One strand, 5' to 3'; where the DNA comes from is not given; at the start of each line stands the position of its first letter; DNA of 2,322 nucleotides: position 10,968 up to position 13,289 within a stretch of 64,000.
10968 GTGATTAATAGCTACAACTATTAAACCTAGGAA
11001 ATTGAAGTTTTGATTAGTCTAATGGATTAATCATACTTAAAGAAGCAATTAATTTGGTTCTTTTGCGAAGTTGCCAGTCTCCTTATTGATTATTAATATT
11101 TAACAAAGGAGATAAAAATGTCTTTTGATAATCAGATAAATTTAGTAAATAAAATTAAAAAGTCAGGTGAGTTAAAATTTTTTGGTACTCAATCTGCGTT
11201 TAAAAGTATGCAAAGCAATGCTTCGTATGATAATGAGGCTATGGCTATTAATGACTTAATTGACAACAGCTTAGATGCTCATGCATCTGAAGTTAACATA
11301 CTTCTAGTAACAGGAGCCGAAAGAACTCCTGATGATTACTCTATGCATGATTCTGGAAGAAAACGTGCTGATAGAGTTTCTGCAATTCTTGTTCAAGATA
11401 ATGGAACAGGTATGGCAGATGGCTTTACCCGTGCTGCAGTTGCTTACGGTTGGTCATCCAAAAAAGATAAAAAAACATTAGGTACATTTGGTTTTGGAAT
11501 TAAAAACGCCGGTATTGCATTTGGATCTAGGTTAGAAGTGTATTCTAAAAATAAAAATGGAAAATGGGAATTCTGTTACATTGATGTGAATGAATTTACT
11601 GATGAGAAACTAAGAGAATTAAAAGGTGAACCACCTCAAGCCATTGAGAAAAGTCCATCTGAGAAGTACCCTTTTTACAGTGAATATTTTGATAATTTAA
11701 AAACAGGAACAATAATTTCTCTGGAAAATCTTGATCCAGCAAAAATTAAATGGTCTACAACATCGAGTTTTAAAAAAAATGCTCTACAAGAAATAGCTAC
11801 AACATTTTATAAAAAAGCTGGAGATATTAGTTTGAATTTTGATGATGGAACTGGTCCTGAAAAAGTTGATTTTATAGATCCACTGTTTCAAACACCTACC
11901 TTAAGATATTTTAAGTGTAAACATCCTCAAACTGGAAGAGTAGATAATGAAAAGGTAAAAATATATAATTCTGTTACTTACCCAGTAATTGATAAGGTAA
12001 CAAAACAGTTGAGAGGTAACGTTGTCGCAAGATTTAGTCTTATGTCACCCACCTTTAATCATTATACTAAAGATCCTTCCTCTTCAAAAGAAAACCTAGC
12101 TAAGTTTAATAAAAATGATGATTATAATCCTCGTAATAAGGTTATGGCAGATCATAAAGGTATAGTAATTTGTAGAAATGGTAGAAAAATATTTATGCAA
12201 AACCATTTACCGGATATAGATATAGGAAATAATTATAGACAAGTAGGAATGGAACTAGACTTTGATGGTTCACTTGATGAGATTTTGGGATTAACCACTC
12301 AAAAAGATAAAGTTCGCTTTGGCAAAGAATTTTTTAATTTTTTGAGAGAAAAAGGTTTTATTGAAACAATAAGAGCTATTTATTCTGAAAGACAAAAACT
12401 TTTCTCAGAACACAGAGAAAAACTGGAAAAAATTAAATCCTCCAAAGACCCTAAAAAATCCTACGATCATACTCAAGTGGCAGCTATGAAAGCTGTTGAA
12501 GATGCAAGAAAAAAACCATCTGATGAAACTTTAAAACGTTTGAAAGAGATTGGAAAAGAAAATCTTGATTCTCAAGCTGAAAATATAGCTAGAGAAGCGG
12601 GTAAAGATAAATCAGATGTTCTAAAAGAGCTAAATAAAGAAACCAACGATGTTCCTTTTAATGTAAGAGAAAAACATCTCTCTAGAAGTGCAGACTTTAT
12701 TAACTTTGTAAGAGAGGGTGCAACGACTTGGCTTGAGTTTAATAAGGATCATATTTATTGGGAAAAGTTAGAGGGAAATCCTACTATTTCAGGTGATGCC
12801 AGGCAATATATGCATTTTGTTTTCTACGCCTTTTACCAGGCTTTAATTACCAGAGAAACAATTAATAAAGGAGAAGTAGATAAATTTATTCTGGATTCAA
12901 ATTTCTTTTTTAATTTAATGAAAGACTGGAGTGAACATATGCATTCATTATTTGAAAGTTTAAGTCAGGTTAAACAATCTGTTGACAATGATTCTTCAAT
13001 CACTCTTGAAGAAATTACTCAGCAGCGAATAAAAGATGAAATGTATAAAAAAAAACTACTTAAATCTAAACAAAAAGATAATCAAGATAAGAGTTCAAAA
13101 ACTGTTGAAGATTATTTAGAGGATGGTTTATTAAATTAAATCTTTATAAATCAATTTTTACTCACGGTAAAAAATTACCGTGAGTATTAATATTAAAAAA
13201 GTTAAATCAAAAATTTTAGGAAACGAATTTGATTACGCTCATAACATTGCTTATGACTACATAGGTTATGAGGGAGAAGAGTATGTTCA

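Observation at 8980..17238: tRNA-His followed by three tandem copies of its 3' half: a multi-segment island without an integrase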

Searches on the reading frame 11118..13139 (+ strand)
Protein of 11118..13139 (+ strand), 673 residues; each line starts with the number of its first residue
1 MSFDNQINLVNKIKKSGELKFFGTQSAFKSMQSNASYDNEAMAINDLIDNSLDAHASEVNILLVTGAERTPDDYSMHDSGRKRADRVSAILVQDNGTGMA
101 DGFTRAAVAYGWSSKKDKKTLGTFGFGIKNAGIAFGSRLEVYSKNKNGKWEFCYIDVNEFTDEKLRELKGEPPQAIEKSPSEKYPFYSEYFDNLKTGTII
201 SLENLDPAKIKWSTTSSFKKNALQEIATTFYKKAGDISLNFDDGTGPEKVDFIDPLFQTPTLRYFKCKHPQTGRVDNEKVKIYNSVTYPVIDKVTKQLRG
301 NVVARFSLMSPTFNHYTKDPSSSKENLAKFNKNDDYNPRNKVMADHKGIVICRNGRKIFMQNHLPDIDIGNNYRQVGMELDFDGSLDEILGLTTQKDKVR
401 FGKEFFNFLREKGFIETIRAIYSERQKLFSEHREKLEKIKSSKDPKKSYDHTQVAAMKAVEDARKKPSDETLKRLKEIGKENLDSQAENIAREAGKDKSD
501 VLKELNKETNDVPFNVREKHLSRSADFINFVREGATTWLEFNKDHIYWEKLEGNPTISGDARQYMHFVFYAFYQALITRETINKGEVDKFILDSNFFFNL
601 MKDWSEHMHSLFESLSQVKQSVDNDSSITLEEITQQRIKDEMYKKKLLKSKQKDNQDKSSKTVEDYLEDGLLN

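Call 6: search_protein_families(library=pfam, proteins=[window:11118-13139:+], max_evalue=0.01)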
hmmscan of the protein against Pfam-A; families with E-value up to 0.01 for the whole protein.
window:11118-13139:+ (673 aa): 1 family
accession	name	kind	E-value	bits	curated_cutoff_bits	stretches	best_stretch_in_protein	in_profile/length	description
PF13589.12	HATPase_c_3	-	1.2e-17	64.7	25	1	42-177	5-125/137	Histidine kinase-, DNA gyrase B-, and HSP90-like ATPase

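Call 7: search_protein_families(library=padloc, proteins=[window:11118-13139:+], max_evalue=0.01)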
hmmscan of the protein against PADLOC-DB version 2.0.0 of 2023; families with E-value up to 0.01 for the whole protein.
window:11118-13139:+ (673 aa): 1 family
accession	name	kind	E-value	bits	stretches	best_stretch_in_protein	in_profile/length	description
PDLC02204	MzaB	-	2e-05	21.3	1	39-146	24-116/500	-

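Call 35: search_protein_families(library=phrogs, proteins=[window:11118-13139:+], max_evalue=0.01)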
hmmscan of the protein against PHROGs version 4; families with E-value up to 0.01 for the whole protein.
window:11118-13139:+ (673 aa): 0 families

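Call 56: find_related_loci(query=window:11118-13139:+, collection=viral_contigs, flank=10000)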
Query window:11118-13139:+ (673 aa) in viral_contigs; peptide patterns used: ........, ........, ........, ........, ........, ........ (x = any residue, [..] = any of these).
2 stretches matched a pattern, but none encodes a relative of the query by tblastn (E <= 1e-3).

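Call 71: find_encoding_contigs(protein=window:11118-13139:+, flank=10000, max_places=10)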
Protein window:11118-13139:+ (673 aa): no gene with exactly this product is on record in the collection.
